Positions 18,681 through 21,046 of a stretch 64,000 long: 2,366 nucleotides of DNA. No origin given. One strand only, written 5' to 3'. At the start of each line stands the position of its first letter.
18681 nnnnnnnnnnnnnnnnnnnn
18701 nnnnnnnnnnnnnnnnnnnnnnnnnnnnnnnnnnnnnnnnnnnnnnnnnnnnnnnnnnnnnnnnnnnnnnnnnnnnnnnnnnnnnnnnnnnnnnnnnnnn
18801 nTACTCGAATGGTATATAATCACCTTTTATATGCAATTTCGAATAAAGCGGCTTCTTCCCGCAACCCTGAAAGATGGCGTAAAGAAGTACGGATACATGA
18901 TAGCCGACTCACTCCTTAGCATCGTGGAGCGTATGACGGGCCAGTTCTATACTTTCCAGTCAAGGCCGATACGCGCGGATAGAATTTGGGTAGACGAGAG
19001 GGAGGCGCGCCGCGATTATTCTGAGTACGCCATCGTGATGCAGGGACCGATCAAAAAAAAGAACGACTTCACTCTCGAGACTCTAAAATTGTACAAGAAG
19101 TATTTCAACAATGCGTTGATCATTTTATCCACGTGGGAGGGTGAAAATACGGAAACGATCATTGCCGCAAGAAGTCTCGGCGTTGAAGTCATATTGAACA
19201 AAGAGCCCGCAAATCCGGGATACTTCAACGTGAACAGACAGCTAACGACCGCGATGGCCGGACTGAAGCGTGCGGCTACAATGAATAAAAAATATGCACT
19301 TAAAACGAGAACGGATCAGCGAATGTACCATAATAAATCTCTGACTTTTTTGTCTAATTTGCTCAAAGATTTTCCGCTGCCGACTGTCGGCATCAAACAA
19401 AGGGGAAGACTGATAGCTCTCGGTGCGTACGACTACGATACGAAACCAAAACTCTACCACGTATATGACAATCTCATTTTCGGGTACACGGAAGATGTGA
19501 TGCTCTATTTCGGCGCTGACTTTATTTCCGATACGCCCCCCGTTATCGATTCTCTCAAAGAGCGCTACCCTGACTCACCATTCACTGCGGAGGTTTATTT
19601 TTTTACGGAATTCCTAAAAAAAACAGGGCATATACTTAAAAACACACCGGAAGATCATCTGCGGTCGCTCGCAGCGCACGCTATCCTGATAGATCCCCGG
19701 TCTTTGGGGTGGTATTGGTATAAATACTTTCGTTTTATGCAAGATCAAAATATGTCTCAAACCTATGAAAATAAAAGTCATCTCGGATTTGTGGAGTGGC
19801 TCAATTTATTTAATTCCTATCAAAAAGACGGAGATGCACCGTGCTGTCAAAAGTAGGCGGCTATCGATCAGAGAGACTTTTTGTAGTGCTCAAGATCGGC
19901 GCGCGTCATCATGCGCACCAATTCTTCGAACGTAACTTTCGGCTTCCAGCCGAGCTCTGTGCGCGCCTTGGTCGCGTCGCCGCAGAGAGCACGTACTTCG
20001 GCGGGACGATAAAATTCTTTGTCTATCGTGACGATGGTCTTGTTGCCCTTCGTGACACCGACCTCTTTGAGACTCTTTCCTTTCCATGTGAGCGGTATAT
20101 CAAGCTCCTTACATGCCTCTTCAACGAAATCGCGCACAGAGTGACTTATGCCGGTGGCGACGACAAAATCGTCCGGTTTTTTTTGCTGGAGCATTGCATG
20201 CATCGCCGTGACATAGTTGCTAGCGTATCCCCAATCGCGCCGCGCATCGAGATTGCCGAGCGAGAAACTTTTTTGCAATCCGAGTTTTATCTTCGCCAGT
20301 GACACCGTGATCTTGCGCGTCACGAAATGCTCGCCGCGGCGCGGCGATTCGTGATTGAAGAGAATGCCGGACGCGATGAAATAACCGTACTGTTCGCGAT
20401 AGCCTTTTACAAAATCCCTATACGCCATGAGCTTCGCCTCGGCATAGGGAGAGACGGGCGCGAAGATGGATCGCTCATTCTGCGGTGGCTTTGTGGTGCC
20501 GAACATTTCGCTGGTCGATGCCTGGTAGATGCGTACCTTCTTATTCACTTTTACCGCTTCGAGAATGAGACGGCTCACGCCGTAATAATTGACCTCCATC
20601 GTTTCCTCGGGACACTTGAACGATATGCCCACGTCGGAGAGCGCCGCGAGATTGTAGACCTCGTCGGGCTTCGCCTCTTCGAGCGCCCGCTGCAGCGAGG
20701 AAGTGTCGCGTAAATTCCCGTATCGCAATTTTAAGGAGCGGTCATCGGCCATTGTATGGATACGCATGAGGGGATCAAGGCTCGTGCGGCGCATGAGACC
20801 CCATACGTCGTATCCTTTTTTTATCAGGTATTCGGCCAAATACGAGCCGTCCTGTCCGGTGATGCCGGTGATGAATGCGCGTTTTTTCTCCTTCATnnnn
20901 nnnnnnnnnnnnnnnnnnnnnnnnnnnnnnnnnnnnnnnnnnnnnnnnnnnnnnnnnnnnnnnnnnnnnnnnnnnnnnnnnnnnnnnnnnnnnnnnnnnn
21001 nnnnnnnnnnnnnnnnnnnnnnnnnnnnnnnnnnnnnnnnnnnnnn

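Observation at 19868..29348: GDP-6-deoxyhexosamine branch with C-methylation and carbamoylation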

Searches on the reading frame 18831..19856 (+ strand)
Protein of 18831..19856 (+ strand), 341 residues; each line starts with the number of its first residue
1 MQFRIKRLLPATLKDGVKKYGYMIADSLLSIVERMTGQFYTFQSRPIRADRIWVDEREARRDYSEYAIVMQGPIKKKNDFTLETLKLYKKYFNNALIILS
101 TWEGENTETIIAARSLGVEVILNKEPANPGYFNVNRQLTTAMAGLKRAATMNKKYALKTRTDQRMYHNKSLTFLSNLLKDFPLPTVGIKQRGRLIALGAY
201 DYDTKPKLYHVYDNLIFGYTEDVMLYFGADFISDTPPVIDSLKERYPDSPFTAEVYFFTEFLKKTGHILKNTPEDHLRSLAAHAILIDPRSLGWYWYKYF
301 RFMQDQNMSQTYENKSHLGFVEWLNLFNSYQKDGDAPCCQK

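Call 6: search_protein_families(library=pfam, proteins=[window:18831-19856:+])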
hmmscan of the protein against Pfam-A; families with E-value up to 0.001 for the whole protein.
window:18831-19856:+ (341 aa): 1 family
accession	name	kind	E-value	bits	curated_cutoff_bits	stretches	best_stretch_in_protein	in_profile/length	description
PF07507.16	WavE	-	2.4e-15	57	27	1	68-236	3-179/305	WavE lipopolysaccharide synthesis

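Call 10: search_protein_families(library=ncbifam, proteins=[window:18831-19856:+], max_evalue=0.00001)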
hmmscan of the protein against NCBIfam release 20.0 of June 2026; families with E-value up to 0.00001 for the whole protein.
window:18831-19856:+ (341 aa): 0 families

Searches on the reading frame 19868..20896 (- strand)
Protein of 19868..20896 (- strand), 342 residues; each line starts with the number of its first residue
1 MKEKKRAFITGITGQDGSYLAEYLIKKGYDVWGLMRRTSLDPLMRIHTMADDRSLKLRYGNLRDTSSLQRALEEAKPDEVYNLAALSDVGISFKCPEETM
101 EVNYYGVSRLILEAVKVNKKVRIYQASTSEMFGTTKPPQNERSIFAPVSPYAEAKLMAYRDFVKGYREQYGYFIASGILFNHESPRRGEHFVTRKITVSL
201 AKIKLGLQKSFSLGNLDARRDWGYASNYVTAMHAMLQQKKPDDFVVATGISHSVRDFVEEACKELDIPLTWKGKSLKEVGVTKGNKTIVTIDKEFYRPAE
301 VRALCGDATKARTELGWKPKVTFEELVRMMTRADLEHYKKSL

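Call 4: search_protein_families(library=pfam, proteins=[window:19868-20896:-])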
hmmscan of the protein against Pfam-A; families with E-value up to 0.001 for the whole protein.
window:19868-20896:- (342 aa): 6 families
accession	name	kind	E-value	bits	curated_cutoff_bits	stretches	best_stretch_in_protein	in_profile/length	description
PF16363.11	GDP_Man_Dehyd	-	2.8e-122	408.8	27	1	8-330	1-332/332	GDP-mannose 4,6 dehydratase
PF01370.27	Epimerase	-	5.6e-59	199.9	20.9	1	8-247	2-240/240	NAD dependent epimerase/dehydratase family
PF04321.23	RmlD_sub_bind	-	1.9e-10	40.8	27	1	8-157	4-131/287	RmlD substrate binding domain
PF02719.21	Polysacc_synt_2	-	1.1e-06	28.5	20.2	1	8-119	2-120/293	Polysaccharide biosynthesis protein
PF01073.25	3Beta_HSD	-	2.6e-05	23.8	22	1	53-139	48-130/280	3-beta hydroxysteroid dehydrogenase/isomerase family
PF05368.20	NmrA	-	0.00024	21.2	27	1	4-75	2-70/298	NmrA-like family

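Call 5: search_protein_families(library=ncbifam, proteins=[window:19868-20896:-])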
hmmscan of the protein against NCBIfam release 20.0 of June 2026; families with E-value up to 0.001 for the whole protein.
window:19868-20896:- (342 aa): 18 families
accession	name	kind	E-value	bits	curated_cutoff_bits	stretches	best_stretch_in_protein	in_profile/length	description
TIGR01472.1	gmd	equivalog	1.1e-125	419.4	415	1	5-337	1-341/342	GDP-mannose 4,6-dehydratase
TIGR01181.1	dTDP_gluc_dehyt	equivalog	9.1e-28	97.2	365.1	1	8-330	3-307/321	dTDP-glucose 4,6-dehydratase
TIGR04180.1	EDH_00030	hypoth_equivalog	2.7e-27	95.6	475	1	8-321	2-296/297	NAD-dependent 4,6-dehydratase LegB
TIGR02622.1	CDP_4_6_dhtase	equivalog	9.8e-22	77.5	278.45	1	3-129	3-129/352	CDP-glucose 4,6-dehydratase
TIGR01179.1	galE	equivalog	3.1e-19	69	262.3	1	8-159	3-153/332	UDP-glucose 4-epimerase GalE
NF007582.0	PRK10217.1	equivalog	1.7e-17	63.5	698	1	5-329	2-326/355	dTDP-glucose 4,6-dehydratase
NF007490.0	PRK10084.1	subfamily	1.6e-14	53.7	649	1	8-329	4-329/361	dTDP-glucose 4,6-dehydratase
NF007956.0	PRK10675.1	subfamily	1.7e-11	43.8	394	1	7-159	3-157/338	UDP-glucose 4-epimerase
TIGR03466.1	HpnA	hypoth_equivalog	1.1e-08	34.4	367.65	1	6-162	2-152/327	hopanoid-associated sugar epimerase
TIGR01214.1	rmlD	equivalog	7e-08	31.9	224.05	1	8-157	3-130/285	dTDP-4-dehydrorhamnose reductase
NF052578.1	StrlDmthSdmBMthl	equivalog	1.7e-07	31.3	600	1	8-152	4-135/328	sterol demethylase protein SdmB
NF043036.1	ErythonDh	equivalog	1.7e-07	30.8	325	1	8-158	4-156/321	D-erythronate dehydrogenase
NF011728.1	PRK15181.1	equivalog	5.4e-06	25.6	760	1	4-158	15-172/348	Vi polysaccharide biosynthesis UDP-N-acetylglucosaminuronic acid C-4 epimerase TviC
TIGR03589.1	PseB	equivalog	6e-05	22.1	407.75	1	2-120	2-118/324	UDP-N-acetylglucosamine 4,6-dehydratase (inverting)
NF005539.0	PRK07201.1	equivalog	0.00036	19.4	549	0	7-90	3-91/657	SDR family oxidoreductase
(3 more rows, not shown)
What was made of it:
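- Checked: gmd, 19868-20896 (-): PF16363 E=2.8e-122 and TIGR01472 419.4 bits against a cut-off of 415 (calls 4, 5).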

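Call 32: search_solved_structures(query=window:19868-20896:-, max_evalue=1e-30, show_alignments=2)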
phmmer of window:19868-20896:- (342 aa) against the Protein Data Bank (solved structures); distinct sequences matched with E-value up to 1e-30: 11.
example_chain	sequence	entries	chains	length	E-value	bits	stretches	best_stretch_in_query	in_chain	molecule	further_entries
2z1m_A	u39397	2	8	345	1.6e-101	343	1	5-338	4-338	GDP-D-mannose dehydratase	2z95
6gpj_A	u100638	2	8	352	1.6e-99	336.4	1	6-337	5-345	GDP-mannose 4,6 dehydratase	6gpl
5in4_A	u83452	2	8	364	1.6e-99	336.4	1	5-337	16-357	GDP-mannose 4,6 dehydratase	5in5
1t2a_A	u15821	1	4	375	1.9e-99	336.1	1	6-337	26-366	GDP-mannose 4,6 dehydratase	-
6gpk_A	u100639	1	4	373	4.6e-99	334.9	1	6-337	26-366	GDP-mannose 4,6 dehydratase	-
1db3_A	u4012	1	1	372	4.7e-99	334.9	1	5-340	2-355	GDP-MANNOSE 4,6-DEHYDRATASE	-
6q94_B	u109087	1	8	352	5.7e-99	334.6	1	6-337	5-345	GDP-mannose 4,6 dehydratase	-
7kf3_A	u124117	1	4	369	3.6e-98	332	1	4-335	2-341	GDP-mannose 4,6-dehydratase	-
5uzh_A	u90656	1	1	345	1.4e-97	330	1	5-336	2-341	NafoA.00085.b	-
1n7g_A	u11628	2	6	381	8.9e-95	320.8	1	3-340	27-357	GDP-D-mannose-4,6-dehydratase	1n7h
1rpn_A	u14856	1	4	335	4.6e-85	288.9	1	5-338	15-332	GDP-mannose 4,6-dehydratase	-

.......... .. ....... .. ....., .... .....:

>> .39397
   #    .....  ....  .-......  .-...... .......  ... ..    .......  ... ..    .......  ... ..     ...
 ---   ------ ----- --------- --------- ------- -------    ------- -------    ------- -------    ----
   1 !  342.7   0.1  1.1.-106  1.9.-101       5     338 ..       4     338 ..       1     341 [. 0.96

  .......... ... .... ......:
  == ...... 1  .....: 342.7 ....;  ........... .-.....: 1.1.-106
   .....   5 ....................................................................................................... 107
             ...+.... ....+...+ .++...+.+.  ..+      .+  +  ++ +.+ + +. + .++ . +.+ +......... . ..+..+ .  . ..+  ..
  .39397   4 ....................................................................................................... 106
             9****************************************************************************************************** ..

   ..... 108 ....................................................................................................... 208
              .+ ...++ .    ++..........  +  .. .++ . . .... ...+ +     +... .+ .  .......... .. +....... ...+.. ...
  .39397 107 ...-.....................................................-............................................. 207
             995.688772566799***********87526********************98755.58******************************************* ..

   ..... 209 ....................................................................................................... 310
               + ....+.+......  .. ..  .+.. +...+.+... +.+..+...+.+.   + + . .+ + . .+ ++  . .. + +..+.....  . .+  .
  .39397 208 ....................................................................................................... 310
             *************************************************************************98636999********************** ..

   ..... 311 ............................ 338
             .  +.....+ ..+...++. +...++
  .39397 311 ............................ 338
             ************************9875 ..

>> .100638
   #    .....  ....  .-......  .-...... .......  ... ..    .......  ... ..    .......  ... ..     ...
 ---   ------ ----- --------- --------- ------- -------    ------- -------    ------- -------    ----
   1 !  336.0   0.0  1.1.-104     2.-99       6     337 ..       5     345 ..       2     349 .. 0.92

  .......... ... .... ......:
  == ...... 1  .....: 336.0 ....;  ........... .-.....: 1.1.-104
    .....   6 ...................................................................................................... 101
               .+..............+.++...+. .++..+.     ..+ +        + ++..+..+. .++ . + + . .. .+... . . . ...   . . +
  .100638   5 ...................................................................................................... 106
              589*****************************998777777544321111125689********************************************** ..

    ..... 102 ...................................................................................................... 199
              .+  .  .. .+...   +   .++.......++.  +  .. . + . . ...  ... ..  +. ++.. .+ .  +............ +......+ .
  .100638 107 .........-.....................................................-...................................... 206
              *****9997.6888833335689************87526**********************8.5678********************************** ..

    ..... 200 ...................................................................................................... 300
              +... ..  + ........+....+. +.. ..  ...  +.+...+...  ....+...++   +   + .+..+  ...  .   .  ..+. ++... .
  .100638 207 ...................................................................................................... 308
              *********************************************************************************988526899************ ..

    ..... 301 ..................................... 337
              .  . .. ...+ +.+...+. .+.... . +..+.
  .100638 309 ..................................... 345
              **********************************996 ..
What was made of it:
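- On GDP-mannose 4,6-dehydratase (TIGR01472): STSEMFG, YAEAK and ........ align with the solved Gmd structures (call 32).
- Checked: The motifs STSEMFG, YAEAK and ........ are intact (call 32).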
